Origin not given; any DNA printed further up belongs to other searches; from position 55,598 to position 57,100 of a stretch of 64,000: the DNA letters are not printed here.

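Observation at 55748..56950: Family III CoA-transferase translationally coupled to the SdhA-like gene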

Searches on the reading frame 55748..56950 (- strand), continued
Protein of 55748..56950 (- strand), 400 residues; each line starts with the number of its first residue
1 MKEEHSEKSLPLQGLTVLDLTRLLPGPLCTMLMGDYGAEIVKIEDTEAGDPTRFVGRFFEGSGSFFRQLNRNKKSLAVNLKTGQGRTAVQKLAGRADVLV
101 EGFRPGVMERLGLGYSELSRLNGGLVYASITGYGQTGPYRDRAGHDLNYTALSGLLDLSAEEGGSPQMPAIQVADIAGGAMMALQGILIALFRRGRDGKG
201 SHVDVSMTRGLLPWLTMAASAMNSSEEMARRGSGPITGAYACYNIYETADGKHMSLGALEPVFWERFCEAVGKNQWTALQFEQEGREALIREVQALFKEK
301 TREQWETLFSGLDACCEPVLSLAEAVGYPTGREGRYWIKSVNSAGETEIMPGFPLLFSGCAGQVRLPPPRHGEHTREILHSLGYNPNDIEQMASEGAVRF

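Call 57: search_protein_families(library=pfam, proteins=[L094:5028-5978:+, L094:5982-7004:+, L094:7009-7350:+, L094:8607-8993:+, L094:9000-9944:+, L097:3028-4191:+, L097:4140-5042:+, L097:5067-6227:+, L097:7619-9694:+, L098:3443-4369:+], max_evalue=0.00001)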
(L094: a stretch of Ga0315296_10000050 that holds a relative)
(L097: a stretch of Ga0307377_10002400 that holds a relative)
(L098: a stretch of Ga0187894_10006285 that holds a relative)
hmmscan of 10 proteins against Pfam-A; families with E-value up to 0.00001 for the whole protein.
L094:5028-5978:+ (316 aa): 1 family
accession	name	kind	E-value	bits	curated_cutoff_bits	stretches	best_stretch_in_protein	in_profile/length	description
PF16811.11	TAtT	-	7.5e-79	265.2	26.5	1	73-316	3-263/263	TRAP transporter T-component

L094:5982-7004:+ (340 aa): 1 family
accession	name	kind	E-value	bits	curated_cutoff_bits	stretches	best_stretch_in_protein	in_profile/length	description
PF03480.18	DctP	-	6e-49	167.3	23.4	1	36-318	2-285/286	Bacterial extracellular solute-binding protein, family 7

L094:7009-7350:+ (113 aa): 1 family
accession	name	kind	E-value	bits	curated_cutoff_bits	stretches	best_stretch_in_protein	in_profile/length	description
PF02036.22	SCP2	-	1.5e-27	96.3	21.3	1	18-110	7-100/101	SCP-2 sterol transfer family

L094:8607-8993:+ (128 aa): 1 family
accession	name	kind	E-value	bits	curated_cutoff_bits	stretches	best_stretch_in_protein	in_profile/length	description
PF00072.30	Response_reg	-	2.5e-24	86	30.2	1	5-116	1-111/111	Response regulator receiver domain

L094:9000-9944:+ (314 aa): 3 families
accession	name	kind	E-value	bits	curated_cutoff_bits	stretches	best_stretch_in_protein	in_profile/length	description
PF03060.21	NMO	-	5.6e-75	253.2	28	2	81-300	106-331/331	Nitronate monooxygenase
PF00478.31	IMPDH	-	8.5e-09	35.3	25.6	0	142-205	187-250/345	IMP dehydrogenase / GMP reductase domain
PF01070.24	FMN_dh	-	3.6e-06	26.7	24.9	1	119-196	228-307/350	FMN-dependent dehydrogenase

L097:3028-4191:+ (387 aa): 3 families
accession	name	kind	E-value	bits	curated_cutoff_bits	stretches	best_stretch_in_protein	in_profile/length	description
PF00108.29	Thiolase_N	-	3.7e-75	253.1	26.4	1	9-256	2-260/260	Thiolase, N-terminal domain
PF02803.24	Thiolase_C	-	4.6e-43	146.2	27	1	264-385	2-123/123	Thiolase, C-terminal domain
PF00109.32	ketoacyl-synt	-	4e-06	27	20.8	0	85-124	166-205/252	Beta-ketoacyl synthase, N-terminal domain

L097:4140-5042:+ (300 aa): 3 families
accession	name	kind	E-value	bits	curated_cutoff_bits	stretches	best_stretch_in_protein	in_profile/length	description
PF00106.31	adh_short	-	2.7e-48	164.5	26.6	1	52-250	2-193/195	short chain dehydrogenase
PF13561.12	adh_short_C2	-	2.2e-36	126.1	27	1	59-290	3-230/236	Enoyl-(Acyl carrier protein) reductase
PF08659.16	KR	-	6.1e-07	30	22.6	1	54-210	4-153/180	KR domain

L097:5067-6227:+ (386 aa): 4 families
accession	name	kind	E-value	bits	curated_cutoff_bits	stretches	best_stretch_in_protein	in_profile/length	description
PF00441.29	Acyl-CoA_dh_1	-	1.3e-45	155.6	22.4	1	236-384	1-149/150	Acyl-CoA dehydrogenase, C-terminal domain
PF02771.21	Acyl-CoA_dh_N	-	1.4e-31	109.6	22.9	1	13-122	1-112/113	Acyl-CoA dehydrogenase, N-terminal domain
PF02770.24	Acyl-CoA_dh_M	-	6.7e-26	90.7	33.3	1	127-224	1-97/97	Acyl-CoA dehydrogenase, middle domain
PF08028.16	Acyl-CoA_dh_2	-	5.3e-18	66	22.7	1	254-373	4-133/134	Acyl-CoA dehydrogenase, C-terminal domain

L097:7619-9694:+ (691 aa): 12 families
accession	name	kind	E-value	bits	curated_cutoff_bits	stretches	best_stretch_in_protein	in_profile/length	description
PF00158.32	Sigma54_activat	-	1.4e-68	230.3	20.2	1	382-548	2-167/168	Sigma-54 interaction domain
PF25601.1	AAA_lid_14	-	1.5e-26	92.4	27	1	554-631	1-78/87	AAA+ ATPase lid domain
PF14532.12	Sigma54_activ_2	-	5.8e-19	69.1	25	1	385-552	4-137/138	Sigma-54 interaction domain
PF00571.33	CBS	-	3.3e-18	66.2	24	1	4-57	2-55/57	CBS domain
PF00989.32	PAS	-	2.2e-15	57.1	22.6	1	255-305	12-68/113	PAS fold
PF13188.13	PAS_8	-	1.2e-14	54.1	21.8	1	248-296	5-54/65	PAS domain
PF13426.13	PAS_9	-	1.8e-12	47.8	27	1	255-327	2-84/103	PAS domain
PF02954.25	HTH_8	-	1.7e-11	44.1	22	1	651-688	5-42/42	Bacterial regulatory protein, Fis family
PF08448.16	PAS_4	-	3.3e-10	40.6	23.1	0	138-183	3-48/110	PAS fold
PF07728.20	AAA_5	-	1.4e-07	32.1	22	1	405-524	2-123/139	AAA domain (dynein-related subfamily)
PF24820.1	Diguanyl_cycl_sensor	-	4.3e-07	30.3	28.1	0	254-284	6-36/109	Diguanylate cyclase-like sensor domain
PF01078.27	Mg_chelatase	-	8.3e-07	29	20.3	0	390-523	10-157/207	Magnesium chelatase, subunit ChlI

L098:3443-4369:+ (308 aa): 3 families
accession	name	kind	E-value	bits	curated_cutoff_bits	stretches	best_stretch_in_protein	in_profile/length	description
PF13561.12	adh_short_C2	-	8.6e-50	170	27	1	50-305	6-234/236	Enoyl-(Acyl carrier protein) reductase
PF00106.31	adh_short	-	6.9e-48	163.2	26.6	1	41-243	1-193/195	short chain dehydrogenase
PF08659.16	KR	-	1.2e-12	48.6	22.6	1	44-210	4-160/180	KR domain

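Call 58: search_protein_families(library=pfam, proteins=[L098:2586-3413:+, L098:5932-7098:+, L101:6577-6981:+, L101:7099-7902:+, L099:2213-3235:+, L099:3235-4038:+, L093:1683-2870:+, L093:3037-3789:+, L100:2335-3693:+, L007:582-1481:+], max_evalue=0.00001)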
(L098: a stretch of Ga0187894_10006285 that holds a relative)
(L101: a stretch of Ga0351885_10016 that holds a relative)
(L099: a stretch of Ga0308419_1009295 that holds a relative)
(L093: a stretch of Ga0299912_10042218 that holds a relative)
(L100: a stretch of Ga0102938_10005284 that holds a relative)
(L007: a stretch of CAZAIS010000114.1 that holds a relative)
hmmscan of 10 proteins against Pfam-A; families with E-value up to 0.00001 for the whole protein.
L098:2586-3413:+ (275 aa): 1 family
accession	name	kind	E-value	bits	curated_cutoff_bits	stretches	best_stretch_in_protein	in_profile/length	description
PF02585.22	PIG-L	-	5.6e-24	85.5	28.2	1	13-132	2-128/129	GlcNAc-PI de-N-acetylase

L098:5932-7098:+ (388 aa): 3 families
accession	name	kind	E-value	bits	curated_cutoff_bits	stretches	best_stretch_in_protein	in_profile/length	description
PF00107.32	ADH_zinc_N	-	4.4e-32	111.2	31.8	1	226-352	1-128/129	Zinc-binding dehydrogenase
PF08240.17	ADH_N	-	5.2e-30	104.2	23.5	1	72-186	1-103/104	Alcohol dehydrogenase GroES-like domain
PF13602.12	ADH_zinc_N_2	-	7.9e-08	33.7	27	1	259-386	2-134/134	Zinc-binding dehydrogenase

L101:6577-6981:+ (134 aa): 1 family
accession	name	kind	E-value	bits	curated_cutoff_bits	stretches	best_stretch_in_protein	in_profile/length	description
PF13181.12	TPR_8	-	5e-06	26.7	25.7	0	85-115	3-33/34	Tetratricopeptide repeat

L101:7099-7902:+ (267 aa): 2 families
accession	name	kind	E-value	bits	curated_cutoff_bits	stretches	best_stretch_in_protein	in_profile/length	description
PF13483.12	Lactamase_B_3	-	2.1e-30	106.3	24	1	61-238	1-160/160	Beta-lactamase superfamily domain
PF12706.13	Lactamase_B_2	-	4.5e-16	59.5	27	1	89-238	28-199/200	Beta-lactamase superfamily domain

L099:2213-3235:+ (340 aa): 1 family
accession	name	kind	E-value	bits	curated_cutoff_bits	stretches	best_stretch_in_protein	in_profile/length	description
PF01144.29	CoA_trans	-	4.7e-14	52.8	23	1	25-260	3-216/217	Coenzyme A transferase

L099:3235-4038:+ (267 aa): 1 family
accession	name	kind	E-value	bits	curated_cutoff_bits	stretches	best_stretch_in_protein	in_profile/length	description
PF01144.29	CoA_trans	-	2.1e-21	76.8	23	1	28-230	14-217/217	Coenzyme A transferase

L093:1683-2870:+ (395 aa): 2 families
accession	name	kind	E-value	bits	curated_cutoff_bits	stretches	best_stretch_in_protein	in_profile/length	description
PF01855.24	POR_N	-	8.9e-45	153.6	27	1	61-226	2-166/231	Pyruvate flavodoxin/ferredoxin oxidoreductase, thiamine diP-bdg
PF17147.9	PFOR_II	-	1.3e-21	77.3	27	1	292-386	1-102/102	Pyruvate:ferredoxin oxidoreductase core domain II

L093:3037-3789:+ (250 aa): 1 family
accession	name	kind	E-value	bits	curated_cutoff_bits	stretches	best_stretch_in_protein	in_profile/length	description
PF02775.26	TPP_enzyme_C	-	1.4e-20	74.1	21.9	1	58-209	20-151/151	Thiamine pyrophosphate enzyme, C-terminal TPP binding domain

L100:2335-3693:+ (452 aa): 3 families
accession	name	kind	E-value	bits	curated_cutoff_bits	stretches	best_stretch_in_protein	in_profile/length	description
PF00108.29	Thiolase_N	-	6.1e-79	265.5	26.4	1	48-317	1-260/260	Thiolase, N-terminal domain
PF02803.24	Thiolase_C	-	4.4e-37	126.9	27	1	325-450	2-122/123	Thiolase, C-terminal domain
PF00109.32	ketoacyl-synt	-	2.2e-06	27.9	20.8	1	126-165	166-205/252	Beta-ketoacyl synthase, N-terminal domain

L007:582-1481:+ (299 aa): 1 family
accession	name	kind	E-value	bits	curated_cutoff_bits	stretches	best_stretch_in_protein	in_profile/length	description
PF01040.23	UbiA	-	2.6e-22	79.7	34.2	1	21-251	2-223/250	UbiA prenyltransferase family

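Call 62: predict_structure(alignment_id=A1)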
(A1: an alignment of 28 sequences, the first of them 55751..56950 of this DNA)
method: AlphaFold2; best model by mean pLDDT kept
length: 400 residues; sequences in the alignment: 28
mean_pLDDT: 74.8   pTM: 0.70
mean pLDDT of the five models: 74.8, 73.3, 68.6, 68.2, 65.6
residues with pLDDT >= 90: 138; 70-90: 112; 50-70: 75; < 50: 75
segments of 3 or more residues with pLDDT < 50: 1-6, 59-63, 133-147, 157-171, 208-237
pLDDT, mean of each block of 10 residues (from residue 1): 46 95 84 93 92 61 66 95 96 97 81 94 94 46 46 50 47 65 86 93 67 42 42 47 79 74 86 86 76 92 86 69 57 59 68 62 86 97 97 96
secondary structure, 60 per line:
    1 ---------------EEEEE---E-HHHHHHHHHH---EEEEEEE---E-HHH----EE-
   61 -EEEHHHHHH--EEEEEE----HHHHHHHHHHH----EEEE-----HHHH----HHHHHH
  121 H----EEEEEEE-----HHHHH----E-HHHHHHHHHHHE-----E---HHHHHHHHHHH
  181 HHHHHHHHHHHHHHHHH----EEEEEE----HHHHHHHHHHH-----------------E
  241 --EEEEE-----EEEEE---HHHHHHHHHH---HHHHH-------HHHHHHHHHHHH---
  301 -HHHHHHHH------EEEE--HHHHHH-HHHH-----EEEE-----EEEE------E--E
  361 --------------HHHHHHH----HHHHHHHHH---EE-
elements in order: E16-20 H26-35 E39-45 E62-64 H65-70 E73-78 H83-93 E98-101 H107-110 H115-121 E126-132 H138-142 H149-159 H170-197 E202-207 H212-222 E243-247 E253-257 H261-270 H274-278 H286-297 H302-309 E316-319 H322-327 H329-332 E338-341 E347-350 H375-381 H386-394

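Call 64: fold_search(model_id=the predicted structure, library=pdb)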
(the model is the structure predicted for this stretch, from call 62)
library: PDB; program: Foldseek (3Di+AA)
matches with E <= 10: 1436; with E <= 0.001: 101
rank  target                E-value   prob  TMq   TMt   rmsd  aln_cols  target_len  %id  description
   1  9br7_C                1.8e-29  1.00  0.68  0.68   7.7       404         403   31  Crystal structure of human succinyl-CoA:glutarate-CoA transferase (SUGCT) in complex with Losartan carboxylic acid (released 2024-08-07)
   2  9br6_B                3.9e-29  1.00  0.68  0.67   7.7       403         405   31  Crystal structure of human succinyl-CoA:glutarate-CoA transferase (SUGCT) (released 2024-08-07)
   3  9br6_A                4.1e-29  1.00  0.68  0.67   7.8       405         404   31  Crystal structure of human succinyl-CoA:glutarate-CoA transferase (SUGCT) (released 2024-08-07)
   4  9br7_B                5.2e-29  1.00  0.68  0.67   7.8       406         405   31  Crystal structure of human succinyl-CoA:glutarate-CoA transferase (SUGCT) in complex with Losartan carboxylic acid (released 2024-08-07)
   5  9br7_A                5.8e-29  1.00  0.68  0.68   7.7       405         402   31  Crystal structure of human succinyl-CoA:glutarate-CoA transferase (SUGCT) in complex with Losartan carboxylic acid (released 2024-08-07)
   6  9fn0_A                5.2e-28  1.00  0.70  0.69   7.5       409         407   30  Succinyl-CoA:(R)-benzylsuccinate CoA-transferase (BbsEF) (released 2025-12-17)
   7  9fol_A                8.4e-28  1.00  0.69  0.69   7.6       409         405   30  Succinyl-CoA:(R)-benzylsuccinate CoA-transferase (BbsEF), D178-CoA adduct + succinate (weakly occupied) (released 2025-12-24)
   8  9zav_B                9.5e-28  1.00  0.68  0.67   7.3       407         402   31  Crystal structure of Formyl-coenzyme A transferase from Brucella melitensis in complex with succinate (released 2025-12-03)
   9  9i30_F                1.2e-27  1.00  0.60  0.67   8.1       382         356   33  Alpha-Methylacyl-CoA racemase from Mycobacterium tuberculosis in complex with ketoprofenoyl-CoA (released 2025-06-11)
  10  9i31_K                1.4e-27  1.00  0.62  0.68   8.0       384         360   33  Alpha-Methylacyl-CoA racemase from Mycobacterium tuberculosis in complex with acetyl-CoA (released 2025-06-11)
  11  9zav_A                1.4e-27  1.00  0.67  0.66   7.6       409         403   31  Crystal structure of Formyl-coenzyme A transferase from Brucella melitensis in complex with succinate (released 2025-12-03)
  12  9i2w_F                1.4e-27  1.00  0.61  0.67   7.9       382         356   33  Alpha-Methylacyl-CoA racemase from Mycobacterium tuberculosis in complex with flurbiprofenoyl-CoA (released 2025-06-11)
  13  2yim_A                1.4e-27  1.00  0.60  0.67   8.0       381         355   33  The enolisation chemistry of a thioester-dependent racemase: the 1.4 A crystal structure of a complex with a planar re (released 2012-03-28)
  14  1x74_A                1.8e-27  1.00  0.60  0.66   8.1       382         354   33  Alpha-methylacyl-CoA racemase from Mycobacterium tuberculosis- mutational and structural characterization of the fold  (released 2005-01-18)
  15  9fol_C                2.2e-27  1.00  0.69  0.68   7.6       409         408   30  Succinyl-CoA:(R)-benzylsuccinate CoA-transferase (BbsEF), D178-CoA adduct + succinate (weakly occupied) (released 2025-12-24)
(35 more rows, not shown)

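Call 71: list_cluster_members(proteins=[P0001, P0053, P0073, P0119, P0030, P0107])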
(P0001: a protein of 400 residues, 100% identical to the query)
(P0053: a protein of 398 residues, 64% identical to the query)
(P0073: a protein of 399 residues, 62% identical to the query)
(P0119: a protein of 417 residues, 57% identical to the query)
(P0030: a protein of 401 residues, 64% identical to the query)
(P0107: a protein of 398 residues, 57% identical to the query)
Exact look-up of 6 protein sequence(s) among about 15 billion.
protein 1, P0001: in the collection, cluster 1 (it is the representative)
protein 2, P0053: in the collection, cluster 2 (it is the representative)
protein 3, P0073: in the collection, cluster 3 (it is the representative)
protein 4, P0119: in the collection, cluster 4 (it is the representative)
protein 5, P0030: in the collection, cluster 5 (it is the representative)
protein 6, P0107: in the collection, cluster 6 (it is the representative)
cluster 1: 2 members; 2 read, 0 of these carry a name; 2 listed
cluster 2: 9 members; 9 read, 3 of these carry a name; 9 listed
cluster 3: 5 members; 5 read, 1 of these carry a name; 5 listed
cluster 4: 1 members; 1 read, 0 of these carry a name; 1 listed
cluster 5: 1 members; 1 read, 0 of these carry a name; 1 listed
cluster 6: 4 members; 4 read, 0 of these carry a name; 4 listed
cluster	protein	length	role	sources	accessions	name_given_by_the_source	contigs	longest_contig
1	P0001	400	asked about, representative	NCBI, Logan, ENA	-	-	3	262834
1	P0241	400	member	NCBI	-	-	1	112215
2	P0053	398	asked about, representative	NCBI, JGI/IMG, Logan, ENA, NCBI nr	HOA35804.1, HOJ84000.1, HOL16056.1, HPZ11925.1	MAG TPA: CaiB/BaiF CoA-transferase family protein [Bacillota bacterium] | crotonobetainyl-CoA:carnitine CoA-transferase CaiB-like acyl-CoA transferase | CoA transferase [Bacillota bacterium]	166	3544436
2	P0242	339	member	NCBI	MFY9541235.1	MAG: CoA transferase, partial [Dethiobacteria bacterium]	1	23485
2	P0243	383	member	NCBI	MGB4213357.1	MAG: CaiB/BaiF CoA-transferase family protein, partial [Dethiobacteria bacterium]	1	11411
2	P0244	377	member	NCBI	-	-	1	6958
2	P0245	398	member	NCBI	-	-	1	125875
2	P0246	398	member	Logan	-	-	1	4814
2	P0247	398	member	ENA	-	-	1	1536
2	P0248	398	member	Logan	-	-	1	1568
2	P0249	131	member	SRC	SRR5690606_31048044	-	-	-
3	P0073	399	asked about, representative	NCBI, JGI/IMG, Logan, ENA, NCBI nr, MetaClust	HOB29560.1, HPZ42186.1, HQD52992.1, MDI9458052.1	MAG: CoA transferase [Dethiobacteria bacterium] | crotonobetainyl-CoA:carnitine CoA-transferase CaiB-like acyl-CoA transferase | CoA transferase [Bacillota bacterium]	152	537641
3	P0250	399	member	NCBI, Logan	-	-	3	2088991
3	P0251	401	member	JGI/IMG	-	-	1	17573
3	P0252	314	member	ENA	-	-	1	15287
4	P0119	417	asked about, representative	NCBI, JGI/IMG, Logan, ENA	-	-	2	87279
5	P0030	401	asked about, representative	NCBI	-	-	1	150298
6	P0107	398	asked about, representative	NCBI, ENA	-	-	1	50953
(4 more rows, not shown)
